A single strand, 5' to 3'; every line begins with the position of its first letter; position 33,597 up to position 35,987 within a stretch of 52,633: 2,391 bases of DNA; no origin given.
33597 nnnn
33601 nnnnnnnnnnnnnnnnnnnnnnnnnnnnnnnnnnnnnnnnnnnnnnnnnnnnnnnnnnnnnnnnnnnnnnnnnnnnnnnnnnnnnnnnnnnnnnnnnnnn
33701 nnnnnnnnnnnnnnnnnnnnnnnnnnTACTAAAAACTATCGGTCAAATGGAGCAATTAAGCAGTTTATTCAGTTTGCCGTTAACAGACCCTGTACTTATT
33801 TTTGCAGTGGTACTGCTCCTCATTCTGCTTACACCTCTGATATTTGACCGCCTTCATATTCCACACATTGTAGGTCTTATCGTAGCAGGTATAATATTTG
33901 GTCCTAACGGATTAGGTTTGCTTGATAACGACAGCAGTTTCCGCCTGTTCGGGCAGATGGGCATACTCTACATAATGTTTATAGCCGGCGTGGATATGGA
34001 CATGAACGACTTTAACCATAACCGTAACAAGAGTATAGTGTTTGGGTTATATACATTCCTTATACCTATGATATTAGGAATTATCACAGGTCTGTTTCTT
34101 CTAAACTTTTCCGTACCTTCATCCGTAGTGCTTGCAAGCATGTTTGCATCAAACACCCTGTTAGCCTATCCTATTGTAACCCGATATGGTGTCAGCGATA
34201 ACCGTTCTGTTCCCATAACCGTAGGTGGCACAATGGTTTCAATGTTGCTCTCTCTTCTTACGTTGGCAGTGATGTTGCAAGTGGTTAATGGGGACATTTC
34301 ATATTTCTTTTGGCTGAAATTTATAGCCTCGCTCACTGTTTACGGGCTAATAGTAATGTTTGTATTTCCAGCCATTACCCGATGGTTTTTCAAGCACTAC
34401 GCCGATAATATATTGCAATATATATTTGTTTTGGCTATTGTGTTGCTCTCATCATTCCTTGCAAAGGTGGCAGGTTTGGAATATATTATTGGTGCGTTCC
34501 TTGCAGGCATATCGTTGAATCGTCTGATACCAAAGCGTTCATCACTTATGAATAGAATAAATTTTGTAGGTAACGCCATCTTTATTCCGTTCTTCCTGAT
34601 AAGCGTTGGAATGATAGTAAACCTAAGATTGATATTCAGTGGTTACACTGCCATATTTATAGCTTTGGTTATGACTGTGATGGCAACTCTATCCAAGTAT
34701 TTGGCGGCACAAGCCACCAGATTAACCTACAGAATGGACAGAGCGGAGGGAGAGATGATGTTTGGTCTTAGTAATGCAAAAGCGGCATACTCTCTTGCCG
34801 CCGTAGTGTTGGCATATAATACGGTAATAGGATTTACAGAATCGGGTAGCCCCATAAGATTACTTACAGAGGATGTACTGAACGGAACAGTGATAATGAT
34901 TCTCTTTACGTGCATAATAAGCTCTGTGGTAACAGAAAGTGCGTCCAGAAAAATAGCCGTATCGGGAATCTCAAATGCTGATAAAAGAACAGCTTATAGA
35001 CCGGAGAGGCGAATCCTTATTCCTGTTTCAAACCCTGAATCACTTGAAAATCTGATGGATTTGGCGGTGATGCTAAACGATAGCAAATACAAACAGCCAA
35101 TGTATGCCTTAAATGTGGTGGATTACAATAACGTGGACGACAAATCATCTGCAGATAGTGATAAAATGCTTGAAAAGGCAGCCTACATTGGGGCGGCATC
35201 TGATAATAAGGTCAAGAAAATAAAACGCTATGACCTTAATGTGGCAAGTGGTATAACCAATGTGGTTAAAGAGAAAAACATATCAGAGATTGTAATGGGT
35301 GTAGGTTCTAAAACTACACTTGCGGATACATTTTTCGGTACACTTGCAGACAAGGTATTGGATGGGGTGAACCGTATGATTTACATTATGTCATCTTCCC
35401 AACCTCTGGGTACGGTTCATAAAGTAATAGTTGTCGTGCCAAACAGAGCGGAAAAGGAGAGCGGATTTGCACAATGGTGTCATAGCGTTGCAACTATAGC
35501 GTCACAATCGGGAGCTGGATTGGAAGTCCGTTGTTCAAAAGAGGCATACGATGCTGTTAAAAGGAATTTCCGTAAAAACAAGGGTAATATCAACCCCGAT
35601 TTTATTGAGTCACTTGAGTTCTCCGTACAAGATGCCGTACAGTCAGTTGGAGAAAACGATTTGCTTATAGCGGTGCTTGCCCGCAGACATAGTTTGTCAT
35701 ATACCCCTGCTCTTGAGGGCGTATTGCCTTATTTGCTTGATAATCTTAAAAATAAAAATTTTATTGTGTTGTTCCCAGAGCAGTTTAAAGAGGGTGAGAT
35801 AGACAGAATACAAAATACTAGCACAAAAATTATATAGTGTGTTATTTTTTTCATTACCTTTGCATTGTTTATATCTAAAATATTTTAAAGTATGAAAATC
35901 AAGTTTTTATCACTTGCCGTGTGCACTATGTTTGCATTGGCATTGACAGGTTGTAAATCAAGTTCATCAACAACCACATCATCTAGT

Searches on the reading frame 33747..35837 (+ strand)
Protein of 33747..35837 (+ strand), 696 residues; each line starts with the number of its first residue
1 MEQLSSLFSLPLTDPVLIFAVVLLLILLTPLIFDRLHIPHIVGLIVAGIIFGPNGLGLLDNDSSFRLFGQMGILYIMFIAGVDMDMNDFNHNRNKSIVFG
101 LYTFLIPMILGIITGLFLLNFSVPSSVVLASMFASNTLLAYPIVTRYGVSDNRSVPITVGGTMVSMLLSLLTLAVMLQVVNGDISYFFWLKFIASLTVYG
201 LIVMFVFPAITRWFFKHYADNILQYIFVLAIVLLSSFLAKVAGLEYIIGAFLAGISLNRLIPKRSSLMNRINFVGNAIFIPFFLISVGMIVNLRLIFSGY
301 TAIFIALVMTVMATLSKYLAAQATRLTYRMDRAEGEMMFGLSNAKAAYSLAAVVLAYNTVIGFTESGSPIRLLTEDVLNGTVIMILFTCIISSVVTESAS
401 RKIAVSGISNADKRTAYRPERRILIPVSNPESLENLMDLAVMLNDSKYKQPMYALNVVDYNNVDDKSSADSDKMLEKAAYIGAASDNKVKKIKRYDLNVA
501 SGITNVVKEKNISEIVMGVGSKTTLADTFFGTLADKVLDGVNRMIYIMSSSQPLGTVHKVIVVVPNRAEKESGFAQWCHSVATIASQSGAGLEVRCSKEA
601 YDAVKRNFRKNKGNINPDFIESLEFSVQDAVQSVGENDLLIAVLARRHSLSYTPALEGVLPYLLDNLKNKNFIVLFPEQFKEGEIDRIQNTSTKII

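Call 84: search_protein_families(library=pfam, proteins=[window:33747-35837:+], max_evalue=0.0001)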
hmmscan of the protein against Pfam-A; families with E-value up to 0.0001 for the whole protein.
window:33747-35837:+ (696 aa): 2 families
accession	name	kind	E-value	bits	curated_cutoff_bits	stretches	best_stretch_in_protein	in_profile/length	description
PF00999.27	Na_H_Exchanger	-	1.8e-47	162.4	26.2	1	24-395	2-368/375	Sodium/hydrogen exchanger, transmembrane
PF00582.32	Usp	-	1.5e-08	35.7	24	1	421-541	3-133/141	Universal stress protein family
